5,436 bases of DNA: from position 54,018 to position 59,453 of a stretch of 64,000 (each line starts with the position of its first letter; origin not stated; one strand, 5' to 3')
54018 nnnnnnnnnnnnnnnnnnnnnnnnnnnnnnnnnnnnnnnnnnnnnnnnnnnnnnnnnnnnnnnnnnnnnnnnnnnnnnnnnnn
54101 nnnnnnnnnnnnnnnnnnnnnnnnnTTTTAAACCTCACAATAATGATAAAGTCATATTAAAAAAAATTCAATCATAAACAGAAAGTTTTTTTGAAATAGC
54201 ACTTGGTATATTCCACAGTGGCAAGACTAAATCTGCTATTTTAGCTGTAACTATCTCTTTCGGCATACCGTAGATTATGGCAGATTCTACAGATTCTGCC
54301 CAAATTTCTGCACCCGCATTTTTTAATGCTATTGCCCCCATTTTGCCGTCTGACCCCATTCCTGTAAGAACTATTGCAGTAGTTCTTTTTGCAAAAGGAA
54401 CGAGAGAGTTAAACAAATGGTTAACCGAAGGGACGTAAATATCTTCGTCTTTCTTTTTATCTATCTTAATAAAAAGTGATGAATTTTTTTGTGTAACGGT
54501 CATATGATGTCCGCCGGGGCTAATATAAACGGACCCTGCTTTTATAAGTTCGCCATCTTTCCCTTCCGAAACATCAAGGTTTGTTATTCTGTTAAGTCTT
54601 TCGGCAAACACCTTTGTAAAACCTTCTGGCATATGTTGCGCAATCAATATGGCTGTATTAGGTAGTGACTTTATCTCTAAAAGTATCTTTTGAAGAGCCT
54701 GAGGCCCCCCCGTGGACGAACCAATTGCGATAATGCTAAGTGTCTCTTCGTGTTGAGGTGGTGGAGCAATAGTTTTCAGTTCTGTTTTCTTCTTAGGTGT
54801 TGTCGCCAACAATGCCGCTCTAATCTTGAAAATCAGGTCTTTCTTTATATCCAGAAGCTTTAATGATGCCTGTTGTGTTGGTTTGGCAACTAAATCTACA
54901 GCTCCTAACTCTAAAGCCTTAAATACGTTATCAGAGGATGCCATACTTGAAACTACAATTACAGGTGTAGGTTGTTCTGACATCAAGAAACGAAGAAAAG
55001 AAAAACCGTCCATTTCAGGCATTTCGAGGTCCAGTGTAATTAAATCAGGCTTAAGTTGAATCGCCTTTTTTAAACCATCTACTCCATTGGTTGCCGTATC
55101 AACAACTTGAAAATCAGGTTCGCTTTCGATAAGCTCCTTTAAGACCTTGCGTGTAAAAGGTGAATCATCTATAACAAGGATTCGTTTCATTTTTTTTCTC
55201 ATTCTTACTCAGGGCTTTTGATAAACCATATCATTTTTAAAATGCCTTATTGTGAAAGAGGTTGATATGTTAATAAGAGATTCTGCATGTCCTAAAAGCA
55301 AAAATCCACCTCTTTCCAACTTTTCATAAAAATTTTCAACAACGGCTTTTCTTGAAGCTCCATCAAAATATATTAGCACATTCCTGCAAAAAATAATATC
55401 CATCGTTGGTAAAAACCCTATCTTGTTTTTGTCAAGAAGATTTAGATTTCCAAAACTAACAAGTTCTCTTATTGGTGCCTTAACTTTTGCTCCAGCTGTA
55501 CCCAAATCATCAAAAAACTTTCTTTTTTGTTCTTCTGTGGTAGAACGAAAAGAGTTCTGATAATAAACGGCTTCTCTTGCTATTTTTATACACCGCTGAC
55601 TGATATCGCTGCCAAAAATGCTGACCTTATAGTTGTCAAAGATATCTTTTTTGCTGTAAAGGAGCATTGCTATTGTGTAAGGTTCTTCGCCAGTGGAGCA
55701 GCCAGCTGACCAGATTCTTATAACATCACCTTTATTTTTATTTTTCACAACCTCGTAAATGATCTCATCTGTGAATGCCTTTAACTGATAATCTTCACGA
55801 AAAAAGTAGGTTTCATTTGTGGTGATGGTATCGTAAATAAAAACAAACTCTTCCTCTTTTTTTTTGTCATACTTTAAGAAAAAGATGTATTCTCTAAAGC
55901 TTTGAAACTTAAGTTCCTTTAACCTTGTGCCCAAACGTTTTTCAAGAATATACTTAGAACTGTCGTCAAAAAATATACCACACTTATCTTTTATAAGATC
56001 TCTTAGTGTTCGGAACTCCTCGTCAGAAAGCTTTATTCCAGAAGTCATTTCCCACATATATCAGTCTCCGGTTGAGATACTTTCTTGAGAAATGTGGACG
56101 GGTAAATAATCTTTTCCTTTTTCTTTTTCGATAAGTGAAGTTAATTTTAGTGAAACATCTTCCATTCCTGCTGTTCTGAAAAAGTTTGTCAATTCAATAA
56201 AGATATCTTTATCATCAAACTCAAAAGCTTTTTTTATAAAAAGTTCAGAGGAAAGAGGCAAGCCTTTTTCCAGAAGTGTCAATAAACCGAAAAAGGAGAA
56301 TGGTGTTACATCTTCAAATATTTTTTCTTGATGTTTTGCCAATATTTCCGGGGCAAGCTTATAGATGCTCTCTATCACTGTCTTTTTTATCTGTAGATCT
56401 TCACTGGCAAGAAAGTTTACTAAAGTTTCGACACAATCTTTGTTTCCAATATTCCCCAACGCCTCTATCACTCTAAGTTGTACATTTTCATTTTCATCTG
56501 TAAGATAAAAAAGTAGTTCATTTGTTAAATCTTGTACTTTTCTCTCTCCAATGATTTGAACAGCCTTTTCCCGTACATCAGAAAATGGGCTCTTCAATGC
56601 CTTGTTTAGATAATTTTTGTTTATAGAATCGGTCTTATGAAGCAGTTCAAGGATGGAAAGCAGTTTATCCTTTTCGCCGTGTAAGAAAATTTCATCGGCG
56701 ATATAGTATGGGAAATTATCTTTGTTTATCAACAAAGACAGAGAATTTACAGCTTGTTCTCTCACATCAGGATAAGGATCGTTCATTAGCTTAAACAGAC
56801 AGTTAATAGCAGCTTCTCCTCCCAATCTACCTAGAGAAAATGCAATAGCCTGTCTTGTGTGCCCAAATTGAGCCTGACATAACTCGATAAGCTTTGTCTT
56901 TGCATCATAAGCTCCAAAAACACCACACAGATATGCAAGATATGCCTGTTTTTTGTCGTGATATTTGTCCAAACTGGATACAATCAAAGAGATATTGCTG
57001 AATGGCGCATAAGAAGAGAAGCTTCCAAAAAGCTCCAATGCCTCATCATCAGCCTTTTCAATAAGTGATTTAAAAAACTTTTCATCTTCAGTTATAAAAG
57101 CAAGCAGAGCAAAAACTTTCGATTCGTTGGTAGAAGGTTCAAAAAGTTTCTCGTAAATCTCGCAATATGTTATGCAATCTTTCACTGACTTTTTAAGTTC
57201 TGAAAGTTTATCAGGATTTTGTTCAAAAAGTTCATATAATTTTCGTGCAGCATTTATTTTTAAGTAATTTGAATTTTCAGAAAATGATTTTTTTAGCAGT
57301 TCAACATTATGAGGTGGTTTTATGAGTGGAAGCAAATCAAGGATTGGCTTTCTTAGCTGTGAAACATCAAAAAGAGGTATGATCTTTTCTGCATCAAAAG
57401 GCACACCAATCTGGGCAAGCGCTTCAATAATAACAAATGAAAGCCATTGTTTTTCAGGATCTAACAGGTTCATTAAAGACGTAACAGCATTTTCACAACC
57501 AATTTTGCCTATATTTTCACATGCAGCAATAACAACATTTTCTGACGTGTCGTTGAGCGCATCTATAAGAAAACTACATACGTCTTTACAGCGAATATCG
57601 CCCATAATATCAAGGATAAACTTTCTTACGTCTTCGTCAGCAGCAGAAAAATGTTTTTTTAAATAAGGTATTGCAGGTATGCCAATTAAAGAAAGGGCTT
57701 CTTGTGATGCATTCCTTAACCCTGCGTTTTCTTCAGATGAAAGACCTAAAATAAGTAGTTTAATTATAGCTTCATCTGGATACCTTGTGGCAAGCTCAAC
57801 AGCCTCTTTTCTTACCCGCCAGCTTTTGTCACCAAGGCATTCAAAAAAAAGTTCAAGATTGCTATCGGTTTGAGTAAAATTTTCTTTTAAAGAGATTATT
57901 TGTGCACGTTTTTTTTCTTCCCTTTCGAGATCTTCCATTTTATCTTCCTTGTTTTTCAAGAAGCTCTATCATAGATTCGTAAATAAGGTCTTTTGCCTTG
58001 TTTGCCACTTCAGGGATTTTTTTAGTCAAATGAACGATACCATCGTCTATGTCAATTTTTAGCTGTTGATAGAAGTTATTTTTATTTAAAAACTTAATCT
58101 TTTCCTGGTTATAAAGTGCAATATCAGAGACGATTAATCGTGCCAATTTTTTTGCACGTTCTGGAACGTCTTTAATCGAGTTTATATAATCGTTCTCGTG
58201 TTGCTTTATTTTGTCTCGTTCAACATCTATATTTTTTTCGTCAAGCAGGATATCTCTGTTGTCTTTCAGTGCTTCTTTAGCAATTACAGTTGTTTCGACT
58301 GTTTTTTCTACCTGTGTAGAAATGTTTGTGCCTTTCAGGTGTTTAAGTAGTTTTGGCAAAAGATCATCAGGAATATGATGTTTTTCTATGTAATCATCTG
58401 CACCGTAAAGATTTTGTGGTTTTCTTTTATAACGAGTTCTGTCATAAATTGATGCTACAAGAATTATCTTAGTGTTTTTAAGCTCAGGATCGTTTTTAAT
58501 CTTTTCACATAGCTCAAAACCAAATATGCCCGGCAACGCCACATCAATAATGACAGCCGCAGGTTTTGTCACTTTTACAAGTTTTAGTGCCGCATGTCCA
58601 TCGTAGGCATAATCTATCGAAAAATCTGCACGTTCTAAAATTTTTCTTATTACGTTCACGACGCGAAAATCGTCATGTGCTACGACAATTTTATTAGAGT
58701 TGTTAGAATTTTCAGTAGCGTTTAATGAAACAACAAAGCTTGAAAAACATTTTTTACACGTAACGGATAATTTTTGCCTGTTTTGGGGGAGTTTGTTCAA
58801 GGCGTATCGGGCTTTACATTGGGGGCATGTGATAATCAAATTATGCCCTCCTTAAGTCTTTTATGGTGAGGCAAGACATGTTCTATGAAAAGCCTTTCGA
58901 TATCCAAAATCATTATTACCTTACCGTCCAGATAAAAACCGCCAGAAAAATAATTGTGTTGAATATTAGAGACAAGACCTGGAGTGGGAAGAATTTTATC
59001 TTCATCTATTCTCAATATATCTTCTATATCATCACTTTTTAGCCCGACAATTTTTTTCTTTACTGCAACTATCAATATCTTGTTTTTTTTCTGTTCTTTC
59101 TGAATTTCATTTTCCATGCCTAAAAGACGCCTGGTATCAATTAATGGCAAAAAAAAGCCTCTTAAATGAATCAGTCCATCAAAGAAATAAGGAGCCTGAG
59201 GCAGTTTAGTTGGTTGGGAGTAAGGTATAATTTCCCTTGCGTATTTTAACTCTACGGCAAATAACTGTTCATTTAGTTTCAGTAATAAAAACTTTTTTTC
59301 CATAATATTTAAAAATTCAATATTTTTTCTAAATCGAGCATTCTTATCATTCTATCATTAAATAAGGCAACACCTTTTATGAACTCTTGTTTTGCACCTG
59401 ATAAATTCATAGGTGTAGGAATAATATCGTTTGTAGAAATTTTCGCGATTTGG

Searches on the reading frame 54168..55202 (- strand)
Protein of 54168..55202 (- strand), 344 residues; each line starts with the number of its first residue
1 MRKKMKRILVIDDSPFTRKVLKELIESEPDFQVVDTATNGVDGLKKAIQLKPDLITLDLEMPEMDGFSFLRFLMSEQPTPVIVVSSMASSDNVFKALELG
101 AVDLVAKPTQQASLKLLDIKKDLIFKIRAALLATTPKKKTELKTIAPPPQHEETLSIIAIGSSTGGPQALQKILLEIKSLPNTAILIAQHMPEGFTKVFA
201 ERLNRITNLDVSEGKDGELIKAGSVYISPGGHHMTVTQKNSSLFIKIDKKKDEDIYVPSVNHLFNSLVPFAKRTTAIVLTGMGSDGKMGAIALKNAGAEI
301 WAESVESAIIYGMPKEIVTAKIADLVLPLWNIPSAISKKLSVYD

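Call 22: search_protein_families(library=pfam, proteins=[window:54168-55202:-], max_evalue=0.001)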
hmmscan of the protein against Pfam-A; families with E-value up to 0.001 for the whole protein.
window:54168-55202:- (344 aa): 2 families
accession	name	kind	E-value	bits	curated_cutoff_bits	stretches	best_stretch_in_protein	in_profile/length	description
PF01339.22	CheB_methylest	-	1.1e-53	182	24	1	158-336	1-174/174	CheB methylesterase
PF00072.30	Response_reg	-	3.7e-25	88.7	30.2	1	8-115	1-107/111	Response regulator receiver domain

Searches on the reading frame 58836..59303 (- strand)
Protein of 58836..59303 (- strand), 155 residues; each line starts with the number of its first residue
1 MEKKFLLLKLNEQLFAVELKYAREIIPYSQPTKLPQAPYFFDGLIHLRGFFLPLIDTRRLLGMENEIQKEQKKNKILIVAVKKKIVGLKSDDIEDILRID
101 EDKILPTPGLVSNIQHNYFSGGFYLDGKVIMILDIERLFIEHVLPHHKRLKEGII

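Call 22: search_protein_families(library=pfam, proteins=[window:58836-59303:-], max_evalue=0.001)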
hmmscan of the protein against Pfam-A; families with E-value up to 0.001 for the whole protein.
window:58836-59303:- (155 aa): 1 family
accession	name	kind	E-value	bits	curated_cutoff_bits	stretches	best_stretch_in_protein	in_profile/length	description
PF01584.24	CheW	-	2.6e-30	105.3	23.5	1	5-139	2-134/138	CheW-like domain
